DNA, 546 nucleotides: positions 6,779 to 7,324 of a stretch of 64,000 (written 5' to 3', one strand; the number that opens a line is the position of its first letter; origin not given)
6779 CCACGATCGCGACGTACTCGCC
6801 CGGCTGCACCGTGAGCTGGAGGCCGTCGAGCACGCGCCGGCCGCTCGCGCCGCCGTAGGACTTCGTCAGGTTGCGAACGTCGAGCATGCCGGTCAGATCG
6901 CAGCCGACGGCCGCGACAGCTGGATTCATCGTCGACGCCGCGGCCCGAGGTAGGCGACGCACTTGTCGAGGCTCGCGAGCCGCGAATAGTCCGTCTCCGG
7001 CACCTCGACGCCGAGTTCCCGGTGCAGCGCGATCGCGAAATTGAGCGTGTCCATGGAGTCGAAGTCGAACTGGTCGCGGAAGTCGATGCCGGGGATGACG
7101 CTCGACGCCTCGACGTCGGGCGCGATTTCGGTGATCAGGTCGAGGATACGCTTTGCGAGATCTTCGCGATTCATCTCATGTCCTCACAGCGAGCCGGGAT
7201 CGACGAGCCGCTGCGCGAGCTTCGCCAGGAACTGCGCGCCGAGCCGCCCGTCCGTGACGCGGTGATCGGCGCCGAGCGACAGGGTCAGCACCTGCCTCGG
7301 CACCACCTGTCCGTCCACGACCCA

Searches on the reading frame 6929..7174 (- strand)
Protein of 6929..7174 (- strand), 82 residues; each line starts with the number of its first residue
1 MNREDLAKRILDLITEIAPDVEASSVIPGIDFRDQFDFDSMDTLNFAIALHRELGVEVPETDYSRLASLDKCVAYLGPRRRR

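Call 7: search_protein_families(library=pfam, max_evalue=0.01, proteins=[window:6929-7174:-])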
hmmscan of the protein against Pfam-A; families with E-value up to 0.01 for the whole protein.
seq(82 aa): 1 family
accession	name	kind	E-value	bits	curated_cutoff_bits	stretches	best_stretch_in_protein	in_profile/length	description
PF00550.31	PP-binding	-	8.6e-06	26.4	20.8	1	10-76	3-67/67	Phosphopantetheine attachment site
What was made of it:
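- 6926..10309 (-): PDH-type E1 alpha (about 9318-10309), E1 beta (about 8328-9321), E2 (about 7184-8338) and a small divergent ACP (6926-7174). An ABC ATPase and an FtsX permease follow, at about 4132-6887. PP-binding scores 26.4 bits (call 7).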
